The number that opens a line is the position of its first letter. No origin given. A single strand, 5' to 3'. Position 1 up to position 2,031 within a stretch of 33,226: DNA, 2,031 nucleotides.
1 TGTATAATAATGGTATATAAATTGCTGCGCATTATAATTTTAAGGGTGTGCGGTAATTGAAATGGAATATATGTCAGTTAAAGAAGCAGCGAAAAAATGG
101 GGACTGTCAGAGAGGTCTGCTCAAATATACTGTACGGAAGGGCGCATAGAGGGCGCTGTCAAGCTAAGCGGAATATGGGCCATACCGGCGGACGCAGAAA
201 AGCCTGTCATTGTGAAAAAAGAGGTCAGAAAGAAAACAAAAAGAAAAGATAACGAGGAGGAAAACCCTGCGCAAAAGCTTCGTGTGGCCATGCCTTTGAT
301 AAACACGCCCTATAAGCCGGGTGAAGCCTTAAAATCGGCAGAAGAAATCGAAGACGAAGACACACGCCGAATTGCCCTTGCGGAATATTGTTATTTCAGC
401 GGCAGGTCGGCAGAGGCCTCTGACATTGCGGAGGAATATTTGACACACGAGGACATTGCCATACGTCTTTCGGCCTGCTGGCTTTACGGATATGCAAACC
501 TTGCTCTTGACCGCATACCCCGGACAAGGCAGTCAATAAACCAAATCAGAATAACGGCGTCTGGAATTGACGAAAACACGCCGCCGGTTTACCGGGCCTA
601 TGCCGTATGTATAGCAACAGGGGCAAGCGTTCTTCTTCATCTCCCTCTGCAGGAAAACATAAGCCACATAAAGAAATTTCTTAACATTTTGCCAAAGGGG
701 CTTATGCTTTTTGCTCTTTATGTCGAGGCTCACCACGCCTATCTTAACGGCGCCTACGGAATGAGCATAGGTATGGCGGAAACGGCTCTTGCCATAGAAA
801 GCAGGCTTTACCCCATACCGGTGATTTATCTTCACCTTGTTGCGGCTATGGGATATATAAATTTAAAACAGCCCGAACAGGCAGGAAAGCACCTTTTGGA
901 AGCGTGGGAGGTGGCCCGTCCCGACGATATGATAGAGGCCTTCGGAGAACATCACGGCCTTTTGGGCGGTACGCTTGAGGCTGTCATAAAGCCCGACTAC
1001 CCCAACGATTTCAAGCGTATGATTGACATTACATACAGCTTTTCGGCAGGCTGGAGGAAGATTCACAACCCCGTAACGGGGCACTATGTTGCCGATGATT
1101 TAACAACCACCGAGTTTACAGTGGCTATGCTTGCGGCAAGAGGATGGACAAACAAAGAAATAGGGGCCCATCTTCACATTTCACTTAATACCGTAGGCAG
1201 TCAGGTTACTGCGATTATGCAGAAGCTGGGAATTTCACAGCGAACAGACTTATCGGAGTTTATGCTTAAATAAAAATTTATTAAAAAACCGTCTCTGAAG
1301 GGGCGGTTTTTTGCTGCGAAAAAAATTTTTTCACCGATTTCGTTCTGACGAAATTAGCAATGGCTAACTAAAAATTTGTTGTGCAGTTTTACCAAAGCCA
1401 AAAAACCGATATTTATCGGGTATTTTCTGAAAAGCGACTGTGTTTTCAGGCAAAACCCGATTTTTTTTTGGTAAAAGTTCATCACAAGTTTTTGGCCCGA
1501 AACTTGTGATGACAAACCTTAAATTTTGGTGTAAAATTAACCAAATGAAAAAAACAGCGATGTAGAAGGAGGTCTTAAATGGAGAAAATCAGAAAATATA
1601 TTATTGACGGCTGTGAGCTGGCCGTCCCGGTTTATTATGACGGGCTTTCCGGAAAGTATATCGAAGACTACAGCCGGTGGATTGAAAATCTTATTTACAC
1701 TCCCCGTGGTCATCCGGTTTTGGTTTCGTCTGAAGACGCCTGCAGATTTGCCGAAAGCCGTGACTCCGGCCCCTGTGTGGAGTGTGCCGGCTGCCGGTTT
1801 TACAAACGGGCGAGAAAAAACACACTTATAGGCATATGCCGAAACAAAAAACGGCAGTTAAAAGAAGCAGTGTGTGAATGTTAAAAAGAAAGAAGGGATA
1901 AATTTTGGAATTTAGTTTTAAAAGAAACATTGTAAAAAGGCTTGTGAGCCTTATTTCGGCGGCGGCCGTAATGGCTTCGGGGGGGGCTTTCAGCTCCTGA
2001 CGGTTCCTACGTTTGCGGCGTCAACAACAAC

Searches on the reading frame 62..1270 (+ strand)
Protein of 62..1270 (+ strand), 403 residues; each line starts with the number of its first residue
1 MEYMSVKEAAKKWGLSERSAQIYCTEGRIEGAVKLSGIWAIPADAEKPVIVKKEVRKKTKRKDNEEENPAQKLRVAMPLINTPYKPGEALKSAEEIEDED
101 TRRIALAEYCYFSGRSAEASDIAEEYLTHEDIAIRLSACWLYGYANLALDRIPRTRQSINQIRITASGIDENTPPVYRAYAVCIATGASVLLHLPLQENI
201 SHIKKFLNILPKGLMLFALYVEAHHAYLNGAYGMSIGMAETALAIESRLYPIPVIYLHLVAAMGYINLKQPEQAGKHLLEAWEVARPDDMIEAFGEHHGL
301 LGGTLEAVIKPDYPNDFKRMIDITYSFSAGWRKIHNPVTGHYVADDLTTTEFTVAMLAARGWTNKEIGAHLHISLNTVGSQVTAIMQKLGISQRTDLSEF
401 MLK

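Call 9: search_protein_families(library=pfam, proteins=[window:62-1270:+], max_evalue=0.01)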
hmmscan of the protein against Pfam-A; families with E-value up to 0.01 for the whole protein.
window:62-1270:+ (403 aa): 7 families
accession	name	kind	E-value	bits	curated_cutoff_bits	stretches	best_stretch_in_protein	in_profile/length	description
PF00196.25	GerE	-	2e-11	43.8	23.5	1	346-397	2-53/57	Bacterial regulatory proteins, luxR family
PF13384.12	HTH_23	-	2.6e-08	33.9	24.6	1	354-378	10-34/50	Homeodomain-like domain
PF08281.18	Sigma70_r4_2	-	3.2e-05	23.9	25.7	0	361-389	26-54/54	Sigma-70, region 4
PF12728.13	HTH_17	-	9.8e-05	23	27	1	3-43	1-40/51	Helix-turn-helix domain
PF13518.12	HTH_28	-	0.0015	19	25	0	354-378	5-29/52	Helix-turn-helix domain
PF04545.22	Sigma70_r4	-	0.0053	16.7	24.1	0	360-389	19-48/50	Sigma-70, region 4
PF20038.5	HTH_59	-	0.0056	17.1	27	0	3-26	7-30/66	Helix-turn-helix domain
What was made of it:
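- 62..1273 (+): LuxR/GerE-type transcriptional regulator (403 aa), intact here. At the position where relatives carry a variable poly-C tract, the window has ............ (about 578-589), with no homopolymer. Pfam GerE and HTH hits (call 9).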

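Call 30: find_related_loci(query=A3, collection=genome_contigs, flank=10000)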
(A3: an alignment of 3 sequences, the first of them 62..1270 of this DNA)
Query A3 (403 aa) in genome_contigs; peptide patterns used: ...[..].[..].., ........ (x = any residue, [..] = any of these).
162 stretches matched a pattern; 92 encode a relative of the query (tblastn E <= 1e-3); the best 80 are kept; 80 distinct loci.
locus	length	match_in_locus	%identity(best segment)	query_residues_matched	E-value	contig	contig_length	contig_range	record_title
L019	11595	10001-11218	65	1-403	0e+0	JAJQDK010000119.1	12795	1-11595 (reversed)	MAG: Clostridiales bacterium isolate MI.10_12 NODE_1082_length_12795_cov_6.337441, whole genome shotgun sequence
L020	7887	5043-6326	61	1-403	5e-176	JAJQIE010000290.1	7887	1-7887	MAG: Lachnospiraceae bacterium isolate U.8_8 NODE_914_length_7887_cov_6.490935, whole genome shotgun sequence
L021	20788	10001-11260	61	1-403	9e-172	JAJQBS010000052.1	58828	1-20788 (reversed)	MAG: Lachnospiraceae bacterium isolate C.4_5 NODE_57_length_58828_cov_18.731441, whole genome shotgun sequence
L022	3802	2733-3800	61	1-343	5e-150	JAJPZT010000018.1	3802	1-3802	MAG: Clostridiales bacterium isolate BH.3_2 NODE_3645_length_3802_cov_23.593275, whole genome shotgun sequence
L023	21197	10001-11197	51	1-402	2e-126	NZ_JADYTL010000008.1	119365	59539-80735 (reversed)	Collinsella tanakaei strain ET10 ET10_NODE_8_length_119365_cov_26.866972_pilon, whole genome shotgun sequence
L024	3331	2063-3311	71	1-403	3e-157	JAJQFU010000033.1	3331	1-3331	MAG: Clostridiales bacterium isolate MO.7_4 NODE_2448_length_3331_cov_13.812576, whole genome shotgun sequence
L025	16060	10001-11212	26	1-398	7e-26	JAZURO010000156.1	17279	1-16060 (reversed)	MAG: Eubacteriales bacterium isolate T1900044851_TS20190317.MAGScoT_cleanbin_000019 SGB_3023_k141_283196, whole genome s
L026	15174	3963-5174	25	1-398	4e-24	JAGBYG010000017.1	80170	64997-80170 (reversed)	MAG: Clostridia bacterium isolate RGIG9556 Yak_Colon-3__c62471, whole genome shotgun sequence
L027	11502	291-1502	25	1-398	9e-24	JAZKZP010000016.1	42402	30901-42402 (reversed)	MAG: Eubacteriales bacterium isolate T1900045086_TC20190080.MAGScoT_cleanbin_000039 SGB_4687_k141_2027604, whole genome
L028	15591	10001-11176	26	1-402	6e-21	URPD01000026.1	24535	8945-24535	uncultured Clostridiales bacterium isolate UMGS1216 genome assembly, contig: NODE_1621_length_24535_cov_18.552451, whole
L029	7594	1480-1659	56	1-64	1e-15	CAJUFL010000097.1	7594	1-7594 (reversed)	MAG TPA_asm: uncultured Lachnospiraceae bacterium isolate MGBC129221 genome assembly, contig: MGBC129221.97, whole genom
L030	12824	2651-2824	57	1-58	2e-15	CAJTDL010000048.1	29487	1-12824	Lachnospiraceae bacterium isolate B94_19_ER_BP genome assembly, contig: MGBC000145.48, whole genome shotgun sequence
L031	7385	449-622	57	1-58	2e-15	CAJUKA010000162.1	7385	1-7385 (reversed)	MAG TPA_asm: uncultured Lachnospiraceae bacterium isolate MGBC143556 genome assembly, contig: MGBC143556.162, whole geno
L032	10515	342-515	57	1-58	2e-15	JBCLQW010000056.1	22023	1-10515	Lachnospiraceae bacterium 47-T17 voucher GPTB0104 scaffold56, whole genome shotgun sequence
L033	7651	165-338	57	1-58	2e-15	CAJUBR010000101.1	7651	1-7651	MAG TPA_asm: uncultured Lachnospiraceae bacterium isolate MGBC127878 genome assembly, contig: MGBC127878.101, whole geno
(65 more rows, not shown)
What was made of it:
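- Against an artefact: related MAGs carry SPAdes-style short-read contig names (call 30). Short-read, SPAdes-type data (call 30).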

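Call 62: search_protein_families(library=ncbifam, proteins=[window:62-1270:+], max_evalue=1)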
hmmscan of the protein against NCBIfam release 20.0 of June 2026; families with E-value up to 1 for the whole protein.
window:62-1270:+ (403 aa): 23 families
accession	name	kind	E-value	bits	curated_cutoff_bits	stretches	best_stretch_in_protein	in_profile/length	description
NF047785.1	respo_reg_MadR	equivalog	1e-08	34.8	300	1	344-396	146-198/209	MadR family response regulator transcription factor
NF052445.1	RespRegMctR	equivalog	1.7e-07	30.9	300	1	327-402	125-200/205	two-component system response regulator MctR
NF041232.1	BagY_FevT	exception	7.7e-06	25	700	1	344-397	294-347/367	LuxR family transcriptional regulator BagY/FevT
NF052366.1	photon_PedR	equivalog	1.3e-05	25.3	120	1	347-402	3-58/74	photosynthetic electron transport-dependent transcriptional regulator PedR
NF047608.1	LIC13292_fam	subfamily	2e-05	24.8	200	1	341-397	97-153/166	LIC13292 family transcriptional regulator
NF041830.1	RR_TF_ErdR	exception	2.7e-05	24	390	1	346-396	150-200/213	response regulator transcription factor ErdR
NF003420.0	PRK04841.1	equivalog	3e-05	22.3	537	1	346-396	838-888/903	HTH-type transcriptional regulator MalT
NF007685.0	PRK10360.1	equivalog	3.3e-05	23.8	258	1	344-402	135-193/196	response regulator transcription factor UhpA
TIGR03020.2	EpsA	equivalog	7.6e-05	22.5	170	1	343-395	187-239/247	XrtB/PEP-CTERM-associated transcriptional regulator EpsA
NF011896.0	PRK15369.1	equivalog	8.2e-05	22.3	242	1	346-400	149-203/211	two component system response regulator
NF050132.1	TransRegAbsR2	equivalog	0.00012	21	850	1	342-397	526-581/582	LuxR family transcriptional regulator AbsR2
NF038181.1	reg_ATPase_IniR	equivalog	0.00042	18.8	750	1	343-397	763-817/827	isoniazid response ATPase/transcriptional regulator IniR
NF040749.1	tetrathio_RR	equivalog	0.00051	19.8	290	1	345-397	132-184/191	tetrathionate respiration response regulator TtrR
NF007935.0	PRK10651.1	equivalog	0.0015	17.8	250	1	341-396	150-205/216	two-component system response regulator NarL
NF007403.0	PRK09935.1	equivalog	0.0059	16.2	271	1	338-398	141-201/210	fimbria biosynthesis transcriptional regulator FimZ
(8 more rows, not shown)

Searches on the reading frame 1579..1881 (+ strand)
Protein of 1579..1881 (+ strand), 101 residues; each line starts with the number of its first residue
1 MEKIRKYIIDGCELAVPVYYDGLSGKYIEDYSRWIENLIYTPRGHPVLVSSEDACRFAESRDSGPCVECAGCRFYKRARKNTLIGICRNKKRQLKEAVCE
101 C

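Call 9: search_protein_families(library=pfam, proteins=[window:1579-1881:+], max_evalue=0.01)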
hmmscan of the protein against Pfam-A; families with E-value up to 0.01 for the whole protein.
window:1579-1881:+ (101 aa): 0 families

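Call 62: search_protein_families(library=ncbifam, proteins=[window:1579-1881:+], max_evalue=1)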
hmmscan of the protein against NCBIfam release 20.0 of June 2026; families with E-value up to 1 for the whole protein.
window:1579-1881:+ (101 aa): 0 families
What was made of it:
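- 1579..1884 (+): Cys-rich 101-aa ORF of unknown function, the conserved upstream partner of the adhesin gene. Its stop lies 20 nt before the adhesin start. No Pfam or NCBIfam match (calls 9, 62).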
